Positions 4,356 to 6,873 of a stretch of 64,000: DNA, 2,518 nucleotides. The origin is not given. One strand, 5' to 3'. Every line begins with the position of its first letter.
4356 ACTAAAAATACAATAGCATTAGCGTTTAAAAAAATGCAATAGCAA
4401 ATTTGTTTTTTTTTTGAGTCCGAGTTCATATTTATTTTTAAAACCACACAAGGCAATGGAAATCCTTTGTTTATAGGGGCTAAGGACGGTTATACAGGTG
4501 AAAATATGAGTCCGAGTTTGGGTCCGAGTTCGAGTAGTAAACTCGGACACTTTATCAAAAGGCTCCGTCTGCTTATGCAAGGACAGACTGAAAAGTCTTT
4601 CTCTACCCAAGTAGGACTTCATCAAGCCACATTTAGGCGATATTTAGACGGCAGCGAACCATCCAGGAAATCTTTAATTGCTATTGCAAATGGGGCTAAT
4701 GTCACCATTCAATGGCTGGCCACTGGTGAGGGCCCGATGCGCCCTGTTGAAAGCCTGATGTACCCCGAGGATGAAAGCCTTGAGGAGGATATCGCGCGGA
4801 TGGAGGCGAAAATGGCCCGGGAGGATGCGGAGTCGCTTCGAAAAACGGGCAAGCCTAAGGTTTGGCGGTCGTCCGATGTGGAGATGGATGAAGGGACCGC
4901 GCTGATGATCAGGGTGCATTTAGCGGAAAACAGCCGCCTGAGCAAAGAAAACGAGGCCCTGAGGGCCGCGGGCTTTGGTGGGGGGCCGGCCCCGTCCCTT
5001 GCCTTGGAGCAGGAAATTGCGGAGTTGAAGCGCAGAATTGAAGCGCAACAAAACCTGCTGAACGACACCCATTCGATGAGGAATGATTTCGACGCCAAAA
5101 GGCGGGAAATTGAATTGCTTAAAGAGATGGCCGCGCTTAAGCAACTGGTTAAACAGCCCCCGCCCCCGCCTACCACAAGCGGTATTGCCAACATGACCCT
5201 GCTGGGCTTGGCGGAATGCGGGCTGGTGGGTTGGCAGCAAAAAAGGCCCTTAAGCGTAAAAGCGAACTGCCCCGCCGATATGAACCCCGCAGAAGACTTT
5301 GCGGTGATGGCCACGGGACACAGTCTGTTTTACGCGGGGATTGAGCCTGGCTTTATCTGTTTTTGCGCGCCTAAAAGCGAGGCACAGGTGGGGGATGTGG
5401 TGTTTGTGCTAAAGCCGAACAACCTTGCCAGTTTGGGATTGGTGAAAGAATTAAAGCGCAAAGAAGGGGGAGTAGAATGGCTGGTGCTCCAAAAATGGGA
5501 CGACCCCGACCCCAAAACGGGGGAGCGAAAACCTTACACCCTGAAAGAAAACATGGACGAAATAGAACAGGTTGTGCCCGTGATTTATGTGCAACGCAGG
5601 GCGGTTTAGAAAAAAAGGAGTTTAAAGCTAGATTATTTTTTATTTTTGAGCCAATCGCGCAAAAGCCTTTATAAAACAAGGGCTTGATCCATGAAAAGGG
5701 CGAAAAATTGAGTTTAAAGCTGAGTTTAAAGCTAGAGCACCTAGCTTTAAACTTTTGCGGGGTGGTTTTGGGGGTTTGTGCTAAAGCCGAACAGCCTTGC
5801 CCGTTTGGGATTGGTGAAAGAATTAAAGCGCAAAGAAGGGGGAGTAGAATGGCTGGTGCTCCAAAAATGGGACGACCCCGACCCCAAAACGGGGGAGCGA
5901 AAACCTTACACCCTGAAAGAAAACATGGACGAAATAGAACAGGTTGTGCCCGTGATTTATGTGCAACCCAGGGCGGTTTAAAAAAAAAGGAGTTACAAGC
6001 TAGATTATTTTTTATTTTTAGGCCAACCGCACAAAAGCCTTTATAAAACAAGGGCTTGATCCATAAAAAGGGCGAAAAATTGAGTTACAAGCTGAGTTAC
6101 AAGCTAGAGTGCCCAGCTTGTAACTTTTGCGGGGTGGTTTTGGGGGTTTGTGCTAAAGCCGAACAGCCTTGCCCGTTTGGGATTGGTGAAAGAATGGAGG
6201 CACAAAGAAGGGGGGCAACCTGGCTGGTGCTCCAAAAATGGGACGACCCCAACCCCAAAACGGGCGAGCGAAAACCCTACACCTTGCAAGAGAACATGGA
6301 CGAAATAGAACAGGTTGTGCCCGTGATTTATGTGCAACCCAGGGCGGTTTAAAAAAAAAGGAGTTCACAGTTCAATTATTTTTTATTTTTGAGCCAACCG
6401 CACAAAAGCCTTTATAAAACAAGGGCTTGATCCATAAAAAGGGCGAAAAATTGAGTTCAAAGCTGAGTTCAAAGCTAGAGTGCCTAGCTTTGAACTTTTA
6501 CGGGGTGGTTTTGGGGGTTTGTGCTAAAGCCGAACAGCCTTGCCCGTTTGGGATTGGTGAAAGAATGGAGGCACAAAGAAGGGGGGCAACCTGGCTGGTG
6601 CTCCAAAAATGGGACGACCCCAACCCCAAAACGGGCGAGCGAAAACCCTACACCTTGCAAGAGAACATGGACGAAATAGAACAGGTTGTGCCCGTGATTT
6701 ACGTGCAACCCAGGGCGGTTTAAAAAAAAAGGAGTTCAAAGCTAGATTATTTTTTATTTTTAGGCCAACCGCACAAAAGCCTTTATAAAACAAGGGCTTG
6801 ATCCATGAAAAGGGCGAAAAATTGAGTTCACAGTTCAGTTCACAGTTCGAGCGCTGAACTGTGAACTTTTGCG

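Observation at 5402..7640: Tandem array of six internally deleted mini-repressor units 3' of a Mu-like c gene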

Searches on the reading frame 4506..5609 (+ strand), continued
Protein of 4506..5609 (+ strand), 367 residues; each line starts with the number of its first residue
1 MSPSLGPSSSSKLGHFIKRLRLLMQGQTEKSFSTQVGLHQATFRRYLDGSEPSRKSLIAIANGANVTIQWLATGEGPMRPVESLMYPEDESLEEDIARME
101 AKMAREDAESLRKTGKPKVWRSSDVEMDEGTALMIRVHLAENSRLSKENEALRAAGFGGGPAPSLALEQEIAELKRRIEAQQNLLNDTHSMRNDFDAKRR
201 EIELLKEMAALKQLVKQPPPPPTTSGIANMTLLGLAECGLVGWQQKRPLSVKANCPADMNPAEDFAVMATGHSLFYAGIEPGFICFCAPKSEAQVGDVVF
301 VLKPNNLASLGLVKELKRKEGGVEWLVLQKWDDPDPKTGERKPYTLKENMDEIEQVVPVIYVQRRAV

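Call 63: search_solved_structures(query=A2, max_evalue=1, show_alignments=1)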
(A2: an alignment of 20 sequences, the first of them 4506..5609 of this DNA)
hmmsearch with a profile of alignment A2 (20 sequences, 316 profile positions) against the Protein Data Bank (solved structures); distinct sequences matched with E-value up to 1: 30.
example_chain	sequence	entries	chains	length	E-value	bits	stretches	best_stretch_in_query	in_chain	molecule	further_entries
3bs3_A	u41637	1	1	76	2.2e-06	30.6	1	4-71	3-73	Putative DNA-binding protein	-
4ich_A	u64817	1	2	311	2.4e-06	30.5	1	5-103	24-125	Transcriptional regulator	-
6tri_A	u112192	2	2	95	0.0076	18.9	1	10-81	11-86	CI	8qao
3omt_A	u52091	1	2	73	0.01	18.6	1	7-68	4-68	uncharacterized protein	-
2r63_A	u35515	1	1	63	0.025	17.2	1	17-70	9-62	REPRESSOR PROTEIN FROM BACTERIOPHAGE 434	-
1sq8_A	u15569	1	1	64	0.026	17.2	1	15-70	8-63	dh434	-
1per_L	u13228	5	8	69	0.027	17.1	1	17-71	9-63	PROTEIN (434 REPRESSOR) | 434 REPRESSOR | REPRESSOR PROTEIN CI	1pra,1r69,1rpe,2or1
5a7l_A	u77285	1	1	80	0.028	17.1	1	9-73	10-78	CI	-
1r63_A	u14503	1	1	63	0.043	16.5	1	17-70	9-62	REPRESSOR PROTEIN FROM BACTERIOPHAGE 434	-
8p4y_A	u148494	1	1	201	0.058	16.1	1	52-161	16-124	Protein origami triangle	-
3zhm_A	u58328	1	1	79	0.063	15.9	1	13-68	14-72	CI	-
7t8i_A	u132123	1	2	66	0.069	15.8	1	11-67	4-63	Phage element (ICEBs1)transcriptional regulator (Xre family)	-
2kpj_A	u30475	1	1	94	0.077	15.6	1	6-67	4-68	SOS-response transcriptional repressor, LexA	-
1adr_A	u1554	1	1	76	0.086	15.5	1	12-71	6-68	P22 C2 REPRESSOR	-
2r1j_L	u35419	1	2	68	0.1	15.2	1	12-70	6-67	Repressor protein C2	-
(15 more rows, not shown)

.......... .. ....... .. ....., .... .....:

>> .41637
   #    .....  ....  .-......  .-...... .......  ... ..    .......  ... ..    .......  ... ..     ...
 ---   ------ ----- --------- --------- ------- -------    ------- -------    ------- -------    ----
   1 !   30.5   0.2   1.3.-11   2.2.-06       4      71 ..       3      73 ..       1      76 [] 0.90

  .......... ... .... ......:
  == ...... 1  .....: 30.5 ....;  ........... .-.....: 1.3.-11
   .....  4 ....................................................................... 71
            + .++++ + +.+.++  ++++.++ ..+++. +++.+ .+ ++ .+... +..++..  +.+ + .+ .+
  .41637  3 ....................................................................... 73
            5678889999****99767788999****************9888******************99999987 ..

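Call 72: search_dna_similar(query=window:4506-5606:+, collection=phages, mode=protein, max_evalue=0.001, max_rows=20)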
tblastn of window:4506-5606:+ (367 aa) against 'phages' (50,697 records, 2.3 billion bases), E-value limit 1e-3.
Records with a match: 32; places in all: 32; records where one place covers at least 80% of the query: 0.
Best place of each record, by identity: <60% 32.
By first word of the organism name: Pseudomonas 18; Vibrio 10; Chromohalobacter 1; Alteromonadaceae 1; Pasteurella 1; Shewanella 1.
By host as written in the record: Vibrio sp. 9; - 9; Pseudomonas aeruginosa PA14 4; Pseudomonas aeruginosa 2; Pseudomonas aeruginosa YMC12/01/R960 2; Pseudomonas aeruignosa PA14 1; Pseudomonas aeruginosa UCBPP-PA14 1; Vibrio vulnificus Vv4290 1; and 3 more.
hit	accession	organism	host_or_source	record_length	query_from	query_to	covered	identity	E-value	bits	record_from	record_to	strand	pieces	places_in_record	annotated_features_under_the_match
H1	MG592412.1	Vibrio phage 1.028.O._10N.286.45.B6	Vibrio sp.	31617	16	91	21%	40.3%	3e-8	61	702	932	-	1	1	peptidase S24/S26A/S26B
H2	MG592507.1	Vibrio phage 1.136.O._10N.261.45.E11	Vibrio sp.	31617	16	91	21%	40.3%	3e-8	61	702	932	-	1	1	protein of unknown function DUF2635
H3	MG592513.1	Vibrio phage 1.142.O._10N.261.49.E11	Vibrio sp.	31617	16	91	21%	40.3%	3e-8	61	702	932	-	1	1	peptidase S24/S26A/S26B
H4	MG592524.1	Vibrio phage 1.156.O._10N.261.45.A6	Vibrio sp.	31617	16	91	21%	40.3%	3e-8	61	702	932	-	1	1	peptidase S24/S26A/S26B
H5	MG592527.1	Vibrio phage 1.159.O._10N.261.46.F12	Vibrio sp.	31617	16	91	21%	40.3%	3e-8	61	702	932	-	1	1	peptidase S24/S26A/S26B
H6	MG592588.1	Vibrio phage 1.217.O._10N.261.45.A1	Vibrio sp.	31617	16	91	21%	40.3%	3e-8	61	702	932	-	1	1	peptidase S24/S26A/S26B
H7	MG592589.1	Vibrio phage 1.219.O._10N.261.45.E2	Vibrio sp.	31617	16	91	21%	40.3%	3e-8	61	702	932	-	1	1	peptidase S24/S26A/S26B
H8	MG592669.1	Vibrio phage 2.159.A._10N.261.46.F12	Vibrio sp.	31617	16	91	21%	40.3%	3e-8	61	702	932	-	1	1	peptidase S24/S26A/S26B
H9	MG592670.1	Vibrio phage 2.159.B._10N.261.46.F12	Vibrio sp.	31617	16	91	21%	40.3%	3e-8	61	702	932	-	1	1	peptidase S24/S26A/S26B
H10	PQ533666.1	Pseudomonas phage Zilla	Pseudomonas aeruginosa PA14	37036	16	83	19%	39.7%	2e-6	56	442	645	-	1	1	none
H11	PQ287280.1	Pseudomonas phage Komp_PA14_H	Pseudomonas aeruginosa PA14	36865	16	83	19%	39.7%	2e-6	56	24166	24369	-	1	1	transcriptional repressor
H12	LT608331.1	Pseudomonas phage vB_PaeS_PcyII-40_PfII40a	-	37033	16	83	19%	39.7%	2e-6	56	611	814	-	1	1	hypothetical protein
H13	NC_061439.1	Pseudomonas phage vB_PaeS_PcyII-40_PfII40a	-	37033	16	83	19%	39.7%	2e-6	56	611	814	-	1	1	transcriptional repressor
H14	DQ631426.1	Pseudomonas phage DMS3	-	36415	16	82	18%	39.7%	3e-7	58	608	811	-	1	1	putative c repressor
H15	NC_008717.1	Pseudomonas phage DMS3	Pseudomonas aeruginosa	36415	16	82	18%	39.7%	3e-7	58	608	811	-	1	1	transcriptional repressor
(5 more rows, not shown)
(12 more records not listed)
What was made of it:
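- Closest known: c repressor and left end of D3112/DMS3-type Mu-like phages. Same: The repressor is the leftmost gene, transcribed towards attL and divergent from ner-A-B. The N-terminal XRE HTH is about 40% identical to DMS3, MP22 and JBD c (call 72).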

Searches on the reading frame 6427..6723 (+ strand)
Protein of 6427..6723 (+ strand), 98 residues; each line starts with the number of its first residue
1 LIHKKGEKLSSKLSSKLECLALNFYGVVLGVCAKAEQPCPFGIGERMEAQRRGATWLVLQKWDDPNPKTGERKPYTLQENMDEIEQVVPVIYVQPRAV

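Call 66: find_encoding_contigs(protein=window:6427-6723:+, flank=6000, max_places=5)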
Protein window:6427-6723:+ (98 aa): no gene with exactly this product is on record in the collection.

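Call 67: find_homologous_proteins(query=window:6427-6723:+, max_evalue=0.01)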
Query window:6427-6723:+ (98 aa): 5 proteins with E <= 0.01 among 6 candidates.
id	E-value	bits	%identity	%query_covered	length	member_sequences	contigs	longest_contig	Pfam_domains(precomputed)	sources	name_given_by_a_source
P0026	1.5e-59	216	99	100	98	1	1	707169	-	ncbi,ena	-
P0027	2.8e-24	103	58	54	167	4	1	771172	-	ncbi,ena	-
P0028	1.4e-21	94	76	59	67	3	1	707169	-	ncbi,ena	-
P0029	4.0e-20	89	76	59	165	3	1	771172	-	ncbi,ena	-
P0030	1.5e-6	46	63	41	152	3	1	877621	-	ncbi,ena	-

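Call 69: list_cluster_members(proteins=[P0026, P0027, P0028, P0029, P0030])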
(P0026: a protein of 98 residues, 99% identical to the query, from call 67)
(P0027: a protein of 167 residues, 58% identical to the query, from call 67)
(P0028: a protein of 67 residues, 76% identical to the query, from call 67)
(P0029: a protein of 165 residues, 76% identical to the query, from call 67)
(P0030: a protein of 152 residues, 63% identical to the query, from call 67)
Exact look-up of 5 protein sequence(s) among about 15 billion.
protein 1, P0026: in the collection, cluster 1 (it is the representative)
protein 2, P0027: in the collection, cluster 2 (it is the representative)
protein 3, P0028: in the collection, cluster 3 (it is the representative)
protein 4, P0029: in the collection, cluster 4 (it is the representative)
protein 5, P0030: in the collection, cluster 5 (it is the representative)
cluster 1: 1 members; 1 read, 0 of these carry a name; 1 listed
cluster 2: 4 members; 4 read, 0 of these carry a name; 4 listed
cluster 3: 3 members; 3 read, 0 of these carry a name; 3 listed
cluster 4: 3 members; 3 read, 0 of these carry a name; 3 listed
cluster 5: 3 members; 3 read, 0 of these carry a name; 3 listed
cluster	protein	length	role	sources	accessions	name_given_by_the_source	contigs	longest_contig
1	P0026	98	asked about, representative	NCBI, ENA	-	-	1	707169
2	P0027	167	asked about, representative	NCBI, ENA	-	-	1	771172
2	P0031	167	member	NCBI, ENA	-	-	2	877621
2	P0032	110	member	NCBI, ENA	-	-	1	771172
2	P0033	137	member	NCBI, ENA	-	-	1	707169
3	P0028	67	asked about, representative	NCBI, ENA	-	-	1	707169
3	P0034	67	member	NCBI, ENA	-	-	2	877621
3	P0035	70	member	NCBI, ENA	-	-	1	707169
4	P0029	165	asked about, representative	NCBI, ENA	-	-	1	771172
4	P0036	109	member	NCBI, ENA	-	-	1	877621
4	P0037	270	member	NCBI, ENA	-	-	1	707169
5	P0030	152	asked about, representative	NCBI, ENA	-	-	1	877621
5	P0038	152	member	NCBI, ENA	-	-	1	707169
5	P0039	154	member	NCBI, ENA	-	-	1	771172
